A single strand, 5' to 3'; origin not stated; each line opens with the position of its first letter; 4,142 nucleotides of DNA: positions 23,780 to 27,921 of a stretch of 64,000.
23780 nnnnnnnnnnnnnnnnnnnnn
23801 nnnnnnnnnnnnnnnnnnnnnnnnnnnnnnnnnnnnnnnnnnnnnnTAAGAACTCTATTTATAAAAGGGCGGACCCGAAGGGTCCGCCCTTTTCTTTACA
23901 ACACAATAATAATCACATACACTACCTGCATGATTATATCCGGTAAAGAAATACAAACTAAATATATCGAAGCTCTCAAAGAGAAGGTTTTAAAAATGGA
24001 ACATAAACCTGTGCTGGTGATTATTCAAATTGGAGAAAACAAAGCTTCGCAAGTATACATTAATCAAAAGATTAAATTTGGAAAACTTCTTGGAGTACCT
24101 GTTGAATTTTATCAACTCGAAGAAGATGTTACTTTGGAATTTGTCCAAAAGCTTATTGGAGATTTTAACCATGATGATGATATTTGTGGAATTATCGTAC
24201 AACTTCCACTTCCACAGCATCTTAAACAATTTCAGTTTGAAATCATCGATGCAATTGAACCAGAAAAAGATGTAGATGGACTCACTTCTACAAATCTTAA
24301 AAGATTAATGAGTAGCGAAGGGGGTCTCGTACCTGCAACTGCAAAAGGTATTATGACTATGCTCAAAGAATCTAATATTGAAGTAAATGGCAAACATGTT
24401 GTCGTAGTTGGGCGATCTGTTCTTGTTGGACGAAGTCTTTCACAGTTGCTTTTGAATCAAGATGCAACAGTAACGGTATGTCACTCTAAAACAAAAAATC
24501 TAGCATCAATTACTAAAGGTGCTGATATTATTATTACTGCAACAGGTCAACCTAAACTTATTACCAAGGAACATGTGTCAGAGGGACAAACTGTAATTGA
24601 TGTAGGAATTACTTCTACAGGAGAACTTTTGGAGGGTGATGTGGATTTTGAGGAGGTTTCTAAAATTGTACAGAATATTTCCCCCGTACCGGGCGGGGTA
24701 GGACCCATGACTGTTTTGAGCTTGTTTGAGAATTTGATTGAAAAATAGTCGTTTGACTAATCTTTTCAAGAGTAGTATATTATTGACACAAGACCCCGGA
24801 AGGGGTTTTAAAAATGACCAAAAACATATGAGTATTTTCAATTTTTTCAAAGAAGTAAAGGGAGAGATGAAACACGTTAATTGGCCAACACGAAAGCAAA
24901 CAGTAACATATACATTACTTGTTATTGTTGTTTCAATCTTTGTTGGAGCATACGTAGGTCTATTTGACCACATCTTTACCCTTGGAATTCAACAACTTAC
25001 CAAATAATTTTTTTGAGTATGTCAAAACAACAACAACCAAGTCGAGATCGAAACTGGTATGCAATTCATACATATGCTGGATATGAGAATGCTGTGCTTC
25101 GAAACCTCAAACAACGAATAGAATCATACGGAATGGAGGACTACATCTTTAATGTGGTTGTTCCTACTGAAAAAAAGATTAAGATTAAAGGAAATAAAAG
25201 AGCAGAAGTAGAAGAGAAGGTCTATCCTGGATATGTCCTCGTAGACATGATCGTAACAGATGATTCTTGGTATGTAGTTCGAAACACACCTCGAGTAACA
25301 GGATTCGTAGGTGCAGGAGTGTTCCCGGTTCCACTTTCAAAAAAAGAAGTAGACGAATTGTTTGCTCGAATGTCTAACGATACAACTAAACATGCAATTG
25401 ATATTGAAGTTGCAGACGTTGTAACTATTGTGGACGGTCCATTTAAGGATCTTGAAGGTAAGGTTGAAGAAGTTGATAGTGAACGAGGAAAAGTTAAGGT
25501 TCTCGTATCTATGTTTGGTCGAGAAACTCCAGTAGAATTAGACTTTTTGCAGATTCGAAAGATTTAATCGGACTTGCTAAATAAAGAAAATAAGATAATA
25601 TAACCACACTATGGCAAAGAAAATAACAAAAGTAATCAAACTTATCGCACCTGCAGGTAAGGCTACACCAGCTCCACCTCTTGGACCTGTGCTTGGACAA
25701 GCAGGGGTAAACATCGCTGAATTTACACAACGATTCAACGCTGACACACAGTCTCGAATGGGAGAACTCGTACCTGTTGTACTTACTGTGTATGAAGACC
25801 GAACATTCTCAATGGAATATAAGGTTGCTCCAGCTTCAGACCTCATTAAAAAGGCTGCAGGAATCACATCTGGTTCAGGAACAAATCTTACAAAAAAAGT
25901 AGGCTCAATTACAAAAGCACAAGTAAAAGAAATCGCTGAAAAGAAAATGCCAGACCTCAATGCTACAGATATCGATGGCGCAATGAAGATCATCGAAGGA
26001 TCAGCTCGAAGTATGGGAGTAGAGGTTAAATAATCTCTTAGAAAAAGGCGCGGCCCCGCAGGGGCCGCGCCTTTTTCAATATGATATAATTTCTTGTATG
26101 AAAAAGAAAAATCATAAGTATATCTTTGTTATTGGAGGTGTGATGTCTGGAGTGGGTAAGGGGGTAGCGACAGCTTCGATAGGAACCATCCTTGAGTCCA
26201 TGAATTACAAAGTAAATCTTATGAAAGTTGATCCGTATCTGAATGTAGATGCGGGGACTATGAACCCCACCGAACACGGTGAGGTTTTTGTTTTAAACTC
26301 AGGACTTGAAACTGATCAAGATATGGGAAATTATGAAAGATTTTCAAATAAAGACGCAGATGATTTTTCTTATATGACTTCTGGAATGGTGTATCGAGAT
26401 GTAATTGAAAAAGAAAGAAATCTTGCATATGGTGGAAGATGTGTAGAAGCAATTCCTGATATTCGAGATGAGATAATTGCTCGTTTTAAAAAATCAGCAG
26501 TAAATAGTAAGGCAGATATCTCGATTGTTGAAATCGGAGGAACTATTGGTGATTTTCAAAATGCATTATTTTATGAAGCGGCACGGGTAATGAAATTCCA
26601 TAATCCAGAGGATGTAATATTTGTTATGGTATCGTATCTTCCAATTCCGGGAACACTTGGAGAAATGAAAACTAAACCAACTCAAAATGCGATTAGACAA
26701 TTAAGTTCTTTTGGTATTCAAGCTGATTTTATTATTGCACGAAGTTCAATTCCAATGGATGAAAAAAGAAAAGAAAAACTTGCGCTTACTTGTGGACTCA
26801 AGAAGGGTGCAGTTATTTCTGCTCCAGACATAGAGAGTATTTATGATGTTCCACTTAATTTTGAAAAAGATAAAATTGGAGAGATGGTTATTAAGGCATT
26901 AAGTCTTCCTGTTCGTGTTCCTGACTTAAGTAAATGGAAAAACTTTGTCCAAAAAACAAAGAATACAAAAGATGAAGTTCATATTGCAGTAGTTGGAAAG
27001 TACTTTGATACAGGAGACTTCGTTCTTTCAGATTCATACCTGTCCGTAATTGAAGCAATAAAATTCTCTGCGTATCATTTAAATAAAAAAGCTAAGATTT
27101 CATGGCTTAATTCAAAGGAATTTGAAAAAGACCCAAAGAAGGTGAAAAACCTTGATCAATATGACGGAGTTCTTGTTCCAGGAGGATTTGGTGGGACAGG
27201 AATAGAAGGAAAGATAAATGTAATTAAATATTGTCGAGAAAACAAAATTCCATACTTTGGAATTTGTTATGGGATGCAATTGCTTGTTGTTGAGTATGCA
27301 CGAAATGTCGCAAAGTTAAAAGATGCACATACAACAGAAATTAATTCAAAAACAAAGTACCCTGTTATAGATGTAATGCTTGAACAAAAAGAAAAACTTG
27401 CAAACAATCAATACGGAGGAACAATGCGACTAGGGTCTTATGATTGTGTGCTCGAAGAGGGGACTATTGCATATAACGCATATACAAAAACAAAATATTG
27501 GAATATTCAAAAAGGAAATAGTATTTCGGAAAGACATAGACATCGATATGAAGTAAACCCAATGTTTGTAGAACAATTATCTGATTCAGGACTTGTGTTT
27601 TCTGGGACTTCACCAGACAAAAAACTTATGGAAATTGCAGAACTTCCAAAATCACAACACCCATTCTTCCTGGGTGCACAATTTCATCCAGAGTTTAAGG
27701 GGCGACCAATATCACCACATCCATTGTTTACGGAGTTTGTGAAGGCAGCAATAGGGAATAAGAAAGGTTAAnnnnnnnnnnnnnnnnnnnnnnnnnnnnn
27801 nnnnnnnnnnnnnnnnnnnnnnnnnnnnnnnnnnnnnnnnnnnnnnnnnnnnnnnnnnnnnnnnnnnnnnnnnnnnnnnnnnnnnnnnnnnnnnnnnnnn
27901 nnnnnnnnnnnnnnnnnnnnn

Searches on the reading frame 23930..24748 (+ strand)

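Call 6: search_protein_families(library=pfam, proteins=[window:23930-24748:+], max_evalue=0.01)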
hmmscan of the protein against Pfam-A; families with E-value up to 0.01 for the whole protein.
window:23930-24748:+ (272 aa): 5 families
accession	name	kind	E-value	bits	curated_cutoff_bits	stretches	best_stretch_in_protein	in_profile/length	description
PF02882.25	THF_DHG_CYH_C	-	5e-59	198.6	27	1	120-271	2-154/160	Tetrahydrofolate dehydrogenase/cyclohydrolase, NAD(P)-binding domain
PF00763.28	THF_DHG_CYH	-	2.3e-28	99.2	32.8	1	3-116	1-115/115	Tetrahydrofolate dehydrogenase/cyclohydrolase, catalytic domain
PF01262.27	AlaDh_PNT_C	-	0.0016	18.3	23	1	177-231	72-134/214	Alanine dehydrogenase/PNT, C-terminal domain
PF02423.21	OCD_Mu_crystall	-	0.0024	17.3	24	1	173-232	173-231/314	Ornithine cyclodeaminase/mu-crystallin family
PF01488.26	Shikimate_DH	-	0.0042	17.6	24.3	1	153-219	35-98/138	Shikimate / quinate 5-dehydrogenase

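Call 7: search_protein_families(library=ncbifam, proteins=[window:23930-24748:+], max_evalue=0.01)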
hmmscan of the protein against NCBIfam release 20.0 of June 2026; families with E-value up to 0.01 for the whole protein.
window:23930-24748:+ (272 aa): 31 families (the best 25 are shown)
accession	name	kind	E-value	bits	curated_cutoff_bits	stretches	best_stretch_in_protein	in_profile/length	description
NF010783.0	PRK14186.1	equivalog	1.6e-81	273.7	333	1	6-270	12-279/297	bifunctional methylenetetrahydrofolate dehydrogenase/methenyltetrahydrofolate cyclohydrolase FolD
NF010775.0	PRK14178.1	equivalog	1.1e-80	270.8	465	1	1-270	1-268/279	bifunctional methylenetetrahydrofolate dehydrogenase/methenyltetrahydrofolate cyclohydrolase FolD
NF010787.0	PRK14191.1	equivalog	1.8e-80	270.1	423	1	2-270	3-274/285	bifunctional methylenetetrahydrofolate dehydrogenase/methenyltetrahydrofolate cyclohydrolase FolD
NF010776.0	PRK14179.1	equivalog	1.4e-79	267.2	445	1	2-268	4-273/284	bifunctional methylenetetrahydrofolate dehydrogenase/methenyltetrahydrofolate cyclohydrolase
NF010785.0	PRK14188.1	subfamily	2.9e-76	256.3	396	1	2-270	5-283/297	bifunctional methylenetetrahydrofolate dehydrogenase/methenyltetrahydrofolate cyclohydrolase FolD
NF008058.0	PRK10792.1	equivalog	1.6e-75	253.8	355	1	2-270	5-276/285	bifunctional methylenetetrahydrofolate dehydrogenase/methenyltetrahydrofolate cyclohydrolase FolD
NF010786.0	PRK14189.1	subfamily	3.2e-75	252.9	421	1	2-271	5-276/285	bifunctional methylenetetrahydrofolate dehydrogenase/methenyltetrahydrofolate cyclohydrolase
NF010770.0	PRK14173.1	equivalog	1.3e-74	251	411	1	2-270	5-275/287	bifunctional 5,10-methylene-tetrahydrofolate dehydrogenase/ 5,10-methylene-tetrahydrofolate cyclohydrolase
NF010769.0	PRK14172.1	equivalog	3e-74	249.8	392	1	2-271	4-275/278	bifunctional 5,10-methylene-tetrahydrofolate dehydrogenase/ 5,10-methylene-tetrahydrofolate cyclohydrolase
NF010781.0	PRK14184.1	equivalog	5.3e-74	248.9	438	1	2-271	3-278/286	bifunctional 5,10-methylene-tetrahydrofolate dehydrogenase/ 5,10-methylene-tetrahydrofolate cyclohydrolase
NF010766.0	PRK14169.1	equivalog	2e-73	247.3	450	1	4-270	6-274/283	bifunctional methylenetetrahydrofolate dehydrogenase/methenyltetrahydrofolate cyclohydrolase FolD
NF010773.0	PRK14176.1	equivalog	1.1e-72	244.9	437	1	1-269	9-279/287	bifunctional 5,10-methylene-tetrahydrofolate dehydrogenase/ 5,10-methylene-tetrahydrofolate cyclohydrolase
NF041156.1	FolD_Thplmales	equivalog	1.7e-72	244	480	1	1-271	1-270/277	bifunctional methylenetetrahydrofolate dehydrogenase/methenyltetrahydrofolate cyclohydrolase FolD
NF010772.0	PRK14175.1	equivalog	1.2e-70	238.1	459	1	2-268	5-273/286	bifunctional methylenetetrahydrofolate dehydrogenase/methenyltetrahydrofolate cyclohydrolase FolD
NF010789.1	PRK14193.1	equivalog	3.7e-68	229.8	401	1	2-271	4-276/281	bifunctional methylenetetrahydrofolate dehydrogenase/methenyltetrahydrofolate cyclohydrolase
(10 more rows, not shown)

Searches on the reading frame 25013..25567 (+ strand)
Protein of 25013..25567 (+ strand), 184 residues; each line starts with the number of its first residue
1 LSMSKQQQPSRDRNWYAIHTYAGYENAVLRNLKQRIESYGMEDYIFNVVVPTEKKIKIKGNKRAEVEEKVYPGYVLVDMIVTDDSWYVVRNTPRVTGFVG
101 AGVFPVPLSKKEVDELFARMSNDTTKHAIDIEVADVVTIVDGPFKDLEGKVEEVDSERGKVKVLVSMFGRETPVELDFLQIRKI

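Call 6: search_protein_families(library=pfam, proteins=[window:25013-25567:+], max_evalue=0.01)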
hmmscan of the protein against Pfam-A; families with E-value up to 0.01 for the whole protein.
window:25013-25567:+ (184 aa): 4 families
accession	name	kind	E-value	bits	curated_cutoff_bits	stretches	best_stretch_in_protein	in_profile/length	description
PF02357.24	NusG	-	1e-26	93.7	22.2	1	14-116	2-92/93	Transcription termination factor nusG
PF00467.35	KOW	-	9.4e-07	28.9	22.3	1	135-163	3-29/32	KOW motif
PF23291.1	KOW4_SPT5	-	0.00052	20.3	27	1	130-153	8-31/55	Transcription elongation factor SPT5, fourth KOW domain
PF23284.2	KOW2_Spt5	-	0.00052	20.2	28.9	1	135-183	3-49/50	Transcription elongation factor SPT5, second KOW domain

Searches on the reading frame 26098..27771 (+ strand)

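Call 6: search_protein_families(library=pfam, proteins=[window:26098-27771:+], max_evalue=0.01)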
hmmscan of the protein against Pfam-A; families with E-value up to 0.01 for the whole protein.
window:26098-27771:+ (557 aa): 5 families
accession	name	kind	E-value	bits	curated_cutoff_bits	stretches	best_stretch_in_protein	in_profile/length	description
PF06418.20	CTP_synth_N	-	2.9e-97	325.6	26.1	1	7-270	1-265/265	CTP synthase N-terminus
PF00117.34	GATase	-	7.2e-38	130.6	22.8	1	310-549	2-189/190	Glutamine amidotransferase class-I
PF07722.19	Peptidase_C26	-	1.6e-07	31.7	20.5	1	373-532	95-219/219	Peptidase C26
PF01656.29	CbiA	-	3.1e-05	24.4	25.4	1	12-152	3-54/125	CobQ/CobB/MinD/ParA nucleotide binding domain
PF01965.30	DJ-1_PfpI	-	0.0037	17.5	26.6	1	351-398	58-109/165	DJ-1/PfpI family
